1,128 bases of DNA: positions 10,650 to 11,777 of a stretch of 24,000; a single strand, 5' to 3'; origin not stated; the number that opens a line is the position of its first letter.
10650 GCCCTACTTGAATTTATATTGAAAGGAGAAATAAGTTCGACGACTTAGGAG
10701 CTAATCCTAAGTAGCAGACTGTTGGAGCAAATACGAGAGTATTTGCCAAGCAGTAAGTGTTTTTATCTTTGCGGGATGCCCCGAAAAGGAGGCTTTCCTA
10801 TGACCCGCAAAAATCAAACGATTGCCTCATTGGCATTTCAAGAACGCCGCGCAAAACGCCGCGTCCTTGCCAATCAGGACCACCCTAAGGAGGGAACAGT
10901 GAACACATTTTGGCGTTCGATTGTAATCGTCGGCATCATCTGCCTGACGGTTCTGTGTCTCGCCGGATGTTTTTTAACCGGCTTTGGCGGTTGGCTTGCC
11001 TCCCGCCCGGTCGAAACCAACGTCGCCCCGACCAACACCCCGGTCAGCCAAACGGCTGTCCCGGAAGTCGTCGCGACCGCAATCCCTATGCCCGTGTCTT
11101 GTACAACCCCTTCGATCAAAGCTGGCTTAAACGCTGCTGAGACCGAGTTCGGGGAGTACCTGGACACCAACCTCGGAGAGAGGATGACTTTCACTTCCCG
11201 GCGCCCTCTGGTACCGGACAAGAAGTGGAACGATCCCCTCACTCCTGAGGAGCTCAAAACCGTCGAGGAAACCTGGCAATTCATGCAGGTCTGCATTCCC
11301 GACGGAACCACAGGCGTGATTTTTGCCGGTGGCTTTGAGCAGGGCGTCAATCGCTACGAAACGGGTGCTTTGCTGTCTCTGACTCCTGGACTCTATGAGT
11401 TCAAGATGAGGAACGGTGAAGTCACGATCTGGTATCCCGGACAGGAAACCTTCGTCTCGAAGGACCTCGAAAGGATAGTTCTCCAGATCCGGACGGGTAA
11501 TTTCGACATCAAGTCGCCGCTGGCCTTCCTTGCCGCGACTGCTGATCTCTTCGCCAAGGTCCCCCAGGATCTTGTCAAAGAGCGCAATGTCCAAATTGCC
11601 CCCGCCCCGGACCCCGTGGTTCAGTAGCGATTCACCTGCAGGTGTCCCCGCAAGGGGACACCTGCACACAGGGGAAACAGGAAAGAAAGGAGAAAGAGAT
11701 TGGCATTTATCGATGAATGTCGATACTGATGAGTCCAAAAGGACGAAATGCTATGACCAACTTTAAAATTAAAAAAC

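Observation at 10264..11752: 1.5-kb compositionally foreign cassette between galU and the GT2/GT-C glycosylation genes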

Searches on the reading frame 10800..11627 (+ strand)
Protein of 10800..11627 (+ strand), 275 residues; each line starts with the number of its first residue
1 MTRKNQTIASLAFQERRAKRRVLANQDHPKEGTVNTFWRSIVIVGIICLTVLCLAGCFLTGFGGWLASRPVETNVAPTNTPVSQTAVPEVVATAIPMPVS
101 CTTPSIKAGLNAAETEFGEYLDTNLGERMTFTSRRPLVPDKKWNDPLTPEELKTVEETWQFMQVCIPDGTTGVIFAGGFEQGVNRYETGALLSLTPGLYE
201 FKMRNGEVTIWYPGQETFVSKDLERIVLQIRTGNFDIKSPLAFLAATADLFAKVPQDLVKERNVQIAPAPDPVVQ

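Call 10: search_protein_families(library=pfam, proteins=[window:10800-11627:+], max_evalue=0.01)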
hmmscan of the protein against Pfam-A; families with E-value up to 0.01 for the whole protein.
window:10800-11627:+ (275 aa): 0 families

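Call 11: search_protein_families(library=ncbifam, proteins=[window:10800-11627:+], max_evalue=1)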
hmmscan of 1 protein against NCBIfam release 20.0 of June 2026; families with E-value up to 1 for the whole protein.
window:10800-11627:+ (275 aa): 0 families

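Call 12: search_protein_families(library=phrogs, proteins=[window:10800-11627:+], max_evalue=1)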
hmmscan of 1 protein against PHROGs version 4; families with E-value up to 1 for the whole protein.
window:10800-11627:+ (275 aa): 2 families
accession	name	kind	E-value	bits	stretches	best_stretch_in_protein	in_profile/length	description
phrog_38835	-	unknown function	0.097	13.5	1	41-59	8-26/52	-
phrog_23884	-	unknown function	0.62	10.7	1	146-158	24-36/42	-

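Call 13: find_homologous_proteins(query=window:10800-11627:+, max_evalue=0.01)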
Query window:10800-11627:+ (275 aa): 42 proteins with E <= 0.01 among 1054 candidates.
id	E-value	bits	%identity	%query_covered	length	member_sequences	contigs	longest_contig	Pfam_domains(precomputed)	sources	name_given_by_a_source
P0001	3.5e-182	622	100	100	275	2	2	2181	-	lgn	-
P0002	1.3e-118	413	67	100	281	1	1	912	-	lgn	-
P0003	4.5e-99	349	62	97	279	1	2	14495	-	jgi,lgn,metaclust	metaclust:\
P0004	4.9e-96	339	73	76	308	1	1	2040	-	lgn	-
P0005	9.0e-95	335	72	75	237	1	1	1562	-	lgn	-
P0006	4.1e-85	303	67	76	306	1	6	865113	-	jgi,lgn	jgi:hypothetical protein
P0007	4.6e-84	300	67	74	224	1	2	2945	-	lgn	-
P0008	4.7e-84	300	67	75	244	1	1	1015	-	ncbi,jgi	jgi:hypothetical protein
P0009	1.1e-81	292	52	98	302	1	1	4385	-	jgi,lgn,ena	-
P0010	1.3e-81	292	68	71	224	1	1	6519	-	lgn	-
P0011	1.1e-80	289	68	73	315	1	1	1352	-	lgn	-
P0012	7.6e-80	286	65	72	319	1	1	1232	-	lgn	-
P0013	4.5e-79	284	49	97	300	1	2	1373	-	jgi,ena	-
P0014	5.2e-79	283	53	86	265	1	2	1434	-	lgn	-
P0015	4.2e-78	281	58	76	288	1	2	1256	-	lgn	-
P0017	3.1e-76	274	52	91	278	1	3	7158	-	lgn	-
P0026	6.6e-74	267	49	95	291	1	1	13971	-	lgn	-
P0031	1.7e-70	256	48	96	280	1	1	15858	-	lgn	-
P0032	2.6e-70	255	50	99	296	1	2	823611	-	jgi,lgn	jgi:hypothetical protein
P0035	4.5e-70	254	59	75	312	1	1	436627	-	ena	-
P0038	6.2e-68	247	58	76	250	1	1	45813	-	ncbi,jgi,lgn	ncbi:MAG: hypothetical protein WC784_00510 [Candidatus Shapirobacteria bacterium]|jgi:hypothetical p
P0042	1.2e-53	200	45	90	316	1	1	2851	-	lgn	-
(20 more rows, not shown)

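Call 15: find_encoding_contigs(protein=P0006, flank=6000, max_places=3)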
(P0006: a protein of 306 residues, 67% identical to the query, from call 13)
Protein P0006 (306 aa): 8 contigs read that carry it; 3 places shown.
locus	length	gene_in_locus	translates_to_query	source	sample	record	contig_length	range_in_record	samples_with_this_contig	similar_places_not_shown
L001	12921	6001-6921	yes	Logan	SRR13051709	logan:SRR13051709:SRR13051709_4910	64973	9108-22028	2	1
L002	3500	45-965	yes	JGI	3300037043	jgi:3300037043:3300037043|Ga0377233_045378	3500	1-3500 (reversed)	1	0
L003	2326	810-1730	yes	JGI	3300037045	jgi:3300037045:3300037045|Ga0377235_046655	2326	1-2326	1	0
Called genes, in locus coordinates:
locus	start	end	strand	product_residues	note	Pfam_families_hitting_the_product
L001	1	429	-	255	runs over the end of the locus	PF00702:Hydrolase, PF12710:HAD (weak), PF13419:HAD_2, PF13242:Hydrolase_like (weak)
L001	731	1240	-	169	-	PF00383:dCMP_cyt_deam_1, PF14437:MafB19-deam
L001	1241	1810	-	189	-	PF13207:AAA_17, PF13238:AAA_18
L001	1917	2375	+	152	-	-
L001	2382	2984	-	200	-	-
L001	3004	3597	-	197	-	-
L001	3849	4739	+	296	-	PF00483:NTP_transferase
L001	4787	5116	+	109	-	PF05973:Gp49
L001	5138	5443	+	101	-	PF12844:HTH_19, PF01381:HTH_3, PF13560:HTH_31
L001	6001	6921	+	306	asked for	-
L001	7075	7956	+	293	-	PF13641:Glyco_tranf_2_3 (weak), PF00535:Glycos_transf_2, PF10111:Glyco_tranf_2_2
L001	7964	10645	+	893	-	-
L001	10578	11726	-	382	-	PF00464:SHMT, PF00155:Aminotran_1_2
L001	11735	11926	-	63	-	-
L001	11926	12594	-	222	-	-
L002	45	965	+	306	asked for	-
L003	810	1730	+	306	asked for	-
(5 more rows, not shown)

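Call 16: find_encoding_contigs(protein=P0032, flank=6000, max_places=2)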
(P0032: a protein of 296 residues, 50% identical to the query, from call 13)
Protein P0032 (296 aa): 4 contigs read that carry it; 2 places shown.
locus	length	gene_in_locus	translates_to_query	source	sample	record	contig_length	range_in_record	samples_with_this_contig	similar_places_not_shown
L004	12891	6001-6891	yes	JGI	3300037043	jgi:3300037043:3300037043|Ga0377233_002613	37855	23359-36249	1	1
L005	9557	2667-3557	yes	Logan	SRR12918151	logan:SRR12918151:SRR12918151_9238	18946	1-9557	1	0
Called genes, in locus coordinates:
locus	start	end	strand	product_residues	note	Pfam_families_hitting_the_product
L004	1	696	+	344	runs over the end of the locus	PF04055:Radical_SAM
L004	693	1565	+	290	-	PF00152:tRNA-synt_2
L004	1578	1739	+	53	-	-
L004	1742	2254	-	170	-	PF00383:dCMP_cyt_deam_1, PF14437:MafB19-deam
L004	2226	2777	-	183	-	PF13238:AAA_18, PF13207:AAA_17 (weak)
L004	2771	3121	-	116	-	-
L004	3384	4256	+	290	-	PF00483:NTP_transferase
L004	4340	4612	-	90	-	PF15738:YafQ_toxin (weak), PF05015:HigB-like_toxin (weak)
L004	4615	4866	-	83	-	-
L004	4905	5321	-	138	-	-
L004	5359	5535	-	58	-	-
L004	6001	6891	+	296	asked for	-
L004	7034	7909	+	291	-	PF13641:Glyco_tranf_2_3 (weak), PF00535:Glycos_transf_2, PF10111:Glyco_tranf_2_2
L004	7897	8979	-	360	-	-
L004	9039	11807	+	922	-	-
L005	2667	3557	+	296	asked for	-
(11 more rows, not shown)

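Call 17: find_encoding_contigs(protein=P0038, flank=6000, max_places=2)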
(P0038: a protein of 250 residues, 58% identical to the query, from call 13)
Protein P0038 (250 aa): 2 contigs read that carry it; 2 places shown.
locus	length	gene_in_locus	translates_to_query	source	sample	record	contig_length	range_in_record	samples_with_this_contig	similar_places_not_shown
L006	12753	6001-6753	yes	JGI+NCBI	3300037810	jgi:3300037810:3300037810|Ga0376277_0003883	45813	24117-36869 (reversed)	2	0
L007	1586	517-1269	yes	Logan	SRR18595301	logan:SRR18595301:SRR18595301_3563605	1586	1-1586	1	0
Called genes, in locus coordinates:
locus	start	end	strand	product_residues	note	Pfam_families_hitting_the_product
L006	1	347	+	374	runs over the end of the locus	PF00483:NTP_transferase, PF12804:NTP_transf_3 (weak), PF00132:Hexapep (faint), PF25087:GMPPB_C, PF25084:LbH_EIF2B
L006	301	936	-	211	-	PF00702:Hydrolase, PF13419:HAD_2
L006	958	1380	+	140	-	PF01467:CTP_transf_like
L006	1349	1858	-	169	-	PF00383:dCMP_cyt_deam_1, PF14437:MafB19-deam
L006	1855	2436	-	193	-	PF13238:AAA_18 (weak), PF21448:DNMK (faint), PF13207:AAA_17 (weak)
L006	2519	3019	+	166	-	-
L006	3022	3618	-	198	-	-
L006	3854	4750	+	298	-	PF00483:NTP_transferase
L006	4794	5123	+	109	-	PF05973:Gp49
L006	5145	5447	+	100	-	PF13744:HTH_37 (faint), PF12844:HTH_19, PF01381:HTH_3, PF13560:HTH_31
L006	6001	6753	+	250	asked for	-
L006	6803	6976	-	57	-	-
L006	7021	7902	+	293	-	PF13641:Glyco_tranf_2_3 (weak), PF00535:Glycos_transf_2, PF10111:Glyco_tranf_2_2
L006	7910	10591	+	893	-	-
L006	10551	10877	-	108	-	-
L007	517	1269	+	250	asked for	-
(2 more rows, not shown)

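Call 20: search_protein_representatives(protein=window:10800-11627:+)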
Query: 275 residues. Proteins with E-value up to 0.001 (for the whole library): 70; up to 1e-10: 54; up to 1e-30: 31. The best 70 are listed.
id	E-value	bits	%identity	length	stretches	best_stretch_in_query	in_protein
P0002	4.0e-119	413.3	68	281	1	1-274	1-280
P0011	3.5e-81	288.9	70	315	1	75-274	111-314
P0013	1.4e-79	283.6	56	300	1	21-274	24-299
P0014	1.6e-79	283.4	65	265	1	90-274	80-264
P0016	2.5e-78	279.6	58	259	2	66-274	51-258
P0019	3.0e-76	272.7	68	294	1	81-274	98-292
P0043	1.3e-61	224.8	45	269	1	10-260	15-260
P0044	7.9e-60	218.9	55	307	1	79-273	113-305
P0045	3.3e-59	216.9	53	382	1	55-273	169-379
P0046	6.1e-59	216.0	52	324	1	68-269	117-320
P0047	3.6e-56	206.9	59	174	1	100-270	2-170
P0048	4.9e-56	206.5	52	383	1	74-272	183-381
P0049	7.0e-55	202.7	53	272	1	78-271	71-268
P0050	1.5e-54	201.5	51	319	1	75-274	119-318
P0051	4.5e-54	200.0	46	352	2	70-267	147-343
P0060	2.0e-40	155.2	44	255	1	73-253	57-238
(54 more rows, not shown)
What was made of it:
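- Checked: It has 42 homologues in one search and 70 cluster representatives in another (calls 13, 20).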

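Call 24: find_related_loci(query=A2, collection=metagenome_contigs, flank=3000)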
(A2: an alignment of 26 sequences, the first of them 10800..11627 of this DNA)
Query A2 (275 aa) in metagenome_contigs; peptide patterns used: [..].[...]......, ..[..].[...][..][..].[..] (x = any residue, [..] = any of these).
364 stretches matched a pattern; 37 encode a relative of the query (tblastn E <= 1e-3); 37 distinct loci.
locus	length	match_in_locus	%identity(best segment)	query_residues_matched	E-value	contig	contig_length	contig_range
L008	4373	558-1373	62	9-275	1e-100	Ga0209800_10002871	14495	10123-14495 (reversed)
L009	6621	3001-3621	65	67-272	6e-92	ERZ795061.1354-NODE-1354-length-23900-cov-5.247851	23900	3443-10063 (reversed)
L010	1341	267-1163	52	1-270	1e-92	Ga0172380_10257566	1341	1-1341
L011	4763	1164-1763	63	72-272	4e-81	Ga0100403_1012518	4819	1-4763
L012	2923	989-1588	63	72-272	3e-82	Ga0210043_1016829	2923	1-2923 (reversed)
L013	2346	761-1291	65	99-275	2e-79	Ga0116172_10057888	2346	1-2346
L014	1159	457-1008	63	91-271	8e-83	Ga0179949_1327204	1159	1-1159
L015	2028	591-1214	52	66-275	1e-72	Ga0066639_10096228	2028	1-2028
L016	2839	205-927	47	40-271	3e-65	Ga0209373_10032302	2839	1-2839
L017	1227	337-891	53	71-259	4e-68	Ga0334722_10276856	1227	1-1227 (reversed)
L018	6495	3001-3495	58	103-266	3e-63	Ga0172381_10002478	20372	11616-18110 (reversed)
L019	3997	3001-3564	53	75-269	8e-63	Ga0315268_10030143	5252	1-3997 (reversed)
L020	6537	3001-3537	56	96-273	8e-63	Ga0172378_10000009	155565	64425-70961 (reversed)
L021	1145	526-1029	54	102-268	4e-61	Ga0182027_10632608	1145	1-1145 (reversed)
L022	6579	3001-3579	47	80-268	4e-51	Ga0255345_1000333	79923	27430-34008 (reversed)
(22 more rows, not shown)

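Call 36: find_encoding_contigs(protein=P0001, flank=3000, max_places=4)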
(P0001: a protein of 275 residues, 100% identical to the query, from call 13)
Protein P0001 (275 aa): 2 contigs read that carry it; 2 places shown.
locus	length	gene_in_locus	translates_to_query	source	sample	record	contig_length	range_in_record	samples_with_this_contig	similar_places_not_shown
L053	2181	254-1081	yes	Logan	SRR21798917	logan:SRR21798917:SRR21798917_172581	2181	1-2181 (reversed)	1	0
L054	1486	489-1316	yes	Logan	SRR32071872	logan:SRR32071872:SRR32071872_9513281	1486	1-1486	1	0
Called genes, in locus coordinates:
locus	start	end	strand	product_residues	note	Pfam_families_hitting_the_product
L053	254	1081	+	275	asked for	-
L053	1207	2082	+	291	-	PF00535:Glycos_transf_2, PF10111:Glyco_tranf_2_2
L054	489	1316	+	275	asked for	-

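Call 37: find_encoding_contigs(protein=P0035, flank=5000, max_places=2)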
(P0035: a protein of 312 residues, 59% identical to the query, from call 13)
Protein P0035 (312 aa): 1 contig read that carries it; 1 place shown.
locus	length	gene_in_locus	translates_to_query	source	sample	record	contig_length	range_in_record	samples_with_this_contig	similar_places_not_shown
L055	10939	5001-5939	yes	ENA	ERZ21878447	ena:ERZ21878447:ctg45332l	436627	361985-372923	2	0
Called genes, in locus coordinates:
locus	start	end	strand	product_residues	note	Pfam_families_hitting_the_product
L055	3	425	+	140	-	PF01467:CTP_transf_like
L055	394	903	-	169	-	PF00383:dCMP_cyt_deam_1, PF14437:MafB19-deam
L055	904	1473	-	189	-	PF21448:DNMK (faint), PF13207:AAA_17, PF13238:AAA_18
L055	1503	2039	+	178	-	-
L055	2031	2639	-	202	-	-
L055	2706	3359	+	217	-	-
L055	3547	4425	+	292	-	PF00483:NTP_transferase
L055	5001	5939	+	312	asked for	-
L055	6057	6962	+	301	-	PF13641:Glyco_tranf_2_3 (weak), PF00535:Glycos_transf_2, PF10111:Glyco_tranf_2_2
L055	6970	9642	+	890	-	-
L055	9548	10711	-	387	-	PF00464:SHMT, PF00155:Aminotran_1_2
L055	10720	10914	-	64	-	-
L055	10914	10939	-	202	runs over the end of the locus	PF02223:Thymidylate_kin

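Call 38: find_encoding_contigs(protein=P0031, flank=5000, max_places=2)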
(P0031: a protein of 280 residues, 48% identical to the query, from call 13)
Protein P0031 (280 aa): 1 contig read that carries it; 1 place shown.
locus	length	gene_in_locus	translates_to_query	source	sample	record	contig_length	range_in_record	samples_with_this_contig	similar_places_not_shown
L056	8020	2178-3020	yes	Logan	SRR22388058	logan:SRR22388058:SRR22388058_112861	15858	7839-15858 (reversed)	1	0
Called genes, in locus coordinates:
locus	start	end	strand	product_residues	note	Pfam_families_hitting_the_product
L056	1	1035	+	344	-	?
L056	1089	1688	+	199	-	-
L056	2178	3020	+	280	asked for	-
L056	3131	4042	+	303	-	PF00535:Glycos_transf_2, PF10111:Glyco_tranf_2_2, PF13641:Glyco_tranf_2_3, PF23316:Ig_DLEC1_6th (weak)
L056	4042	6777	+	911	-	-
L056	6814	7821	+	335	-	PF07478:Dala_Dala_lig_C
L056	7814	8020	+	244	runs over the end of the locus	PF00583:Acetyltransf_1, PF13673:Acetyltransf_10 (weak), PF13508:Acetyltransf_7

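Call 63: search_dna_similar(query=window:10800-11627:+, collection=phages, mode=protein, max_evalue=0.001)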
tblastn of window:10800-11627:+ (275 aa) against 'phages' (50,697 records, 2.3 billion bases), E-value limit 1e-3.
No match.

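Call 70: predict_structure(alignment_id=A2)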
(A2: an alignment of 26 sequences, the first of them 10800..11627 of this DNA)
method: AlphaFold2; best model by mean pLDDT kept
length: 275 residues; sequences in the alignment: 26
mean_pLDDT: 83.5   pTM: 0.63
mean pLDDT of the five models: 83.5, 82.5, 81.5, 81.4, 81.1
residues with pLDDT >= 90: 164; 70-90: 53; 50-70: 41; < 50: 17
segments of 3 or more residues with pLDDT < 50: 81-86
pLDDT, mean of each block of 10 residues (from residue 1): 60 89 74 68 92 80 52 52 49 55 95 96 94 95 90 95 96 96 94 96 96 94 91 75 90 94 93 88
secondary structure, 60 per line:
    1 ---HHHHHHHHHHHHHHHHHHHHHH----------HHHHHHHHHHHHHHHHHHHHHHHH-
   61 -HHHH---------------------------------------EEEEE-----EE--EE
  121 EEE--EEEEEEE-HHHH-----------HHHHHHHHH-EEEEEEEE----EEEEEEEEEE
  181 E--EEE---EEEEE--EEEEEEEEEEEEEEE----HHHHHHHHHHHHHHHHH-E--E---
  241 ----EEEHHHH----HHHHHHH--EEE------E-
elements in order: H4-25 H36-59 H62-65 E105-109 E119-123 E126-132 H134-137 H149-157 E159-166 E171-181 E184-186 E190-194 E197-211 H216-232 E245-247 H248-251 H256-262 E265-267
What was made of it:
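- Checked: AlphaFold2 gives pLDDT above 90 for the C-terminal domain (call 70).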

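Call 73: fold_search(model_id=the predicted structure, library=pdb)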
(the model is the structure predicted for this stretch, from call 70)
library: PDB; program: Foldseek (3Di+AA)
matches with E <= 10: 649; with E <= 0.001: 0
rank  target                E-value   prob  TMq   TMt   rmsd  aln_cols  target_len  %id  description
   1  5u58_D                1.1e-02  0.28  0.14  0.20  13.4       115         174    9  Psf4 in complex with Fe2+ and (R)-2-HPP (released 2017-01-04)
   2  6m3p_C                1.3e-02  0.25  0.16  0.12  14.3       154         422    7  Crystal structure of AnkG/beta2-spectrin complex (released 2020-05-13)
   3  5e1r_D                1.5e-02  0.21  0.12  0.09  12.8       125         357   11  Crystal structure of pecan (carya illinoinensis) vicilin, a new food allergen (released 2016-08-10)
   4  3smh_E                1.6e-02  0.12  0.13  0.11  16.6       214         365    9  Crystal structure of major peanut allergen Ara h 1 (released 2012-02-15)
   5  5e1r_E                1.9e-02  0.23  0.13  0.10  13.5       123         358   11  Crystal structure of pecan (carya illinoinensis) vicilin, a new food allergen (released 2016-08-10)
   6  2jwy_MODEL_1_A        2.3e-02  0.16  0.13  0.19  16.4       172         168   15  Solution NMR structure of uncharacterized lipoprotein yajI from Escherichia coli. Northeast Structural Genomic (released 2007-11-20)
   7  5e1r_F                2.3e-02  0.14  0.11  0.09  12.7       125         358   12  Crystal structure of pecan (carya illinoinensis) vicilin, a new food allergen (released 2016-08-10)
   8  8iq9_B                2.7e-02  0.09  0.11  0.07  12.6       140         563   12  Crystal structure of trimeric K2-2 TSP in complex with tetrasaccharide and octasaccharide (released 2024-02-21)
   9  6b9s_D                2.7e-02  0.06  0.09  0.07  14.8       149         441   10  MPnS crystallized in the absence of substrate (released 2017-12-20)
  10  3abz_B                2.9e-02  0.11  0.12  0.06  15.3       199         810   10  Crystal structure of Se-Met labeled Beta-glucosidase from Kluyveromyces marxianus (released 2010-08-11)
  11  3smh_B                2.9e-02  0.09  0.10  0.09  10.0       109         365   16  Crystal structure of major peanut allergen Ara h 1 (released 2012-02-15)
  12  3s7i_A                3.1e-02  0.10  0.11  0.10  11.2       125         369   15  Crystal structure of Ara h 1 (released 2011-09-21)
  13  6b9s_C                3.1e-02  0.06  0.10  0.07  14.7       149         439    8  MPnS crystallized in the absence of substrate (released 2017-12-20)
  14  3smh_C                3.3e-02  0.09  0.11  0.09  10.0       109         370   19  Crystal structure of major peanut allergen Ara h 1 (released 2012-02-15)
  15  3smh_A                3.5e-02  0.08  0.11  0.09  10.0       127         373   18  Crystal structure of major peanut allergen Ara h 1 (released 2012-02-15)
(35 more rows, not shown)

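Call 78: search_solved_structures(query=A2, max_evalue=1)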
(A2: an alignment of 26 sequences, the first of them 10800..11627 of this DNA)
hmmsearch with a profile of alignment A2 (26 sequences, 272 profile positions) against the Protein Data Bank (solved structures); distinct sequences matched with E-value up to 1: 0.
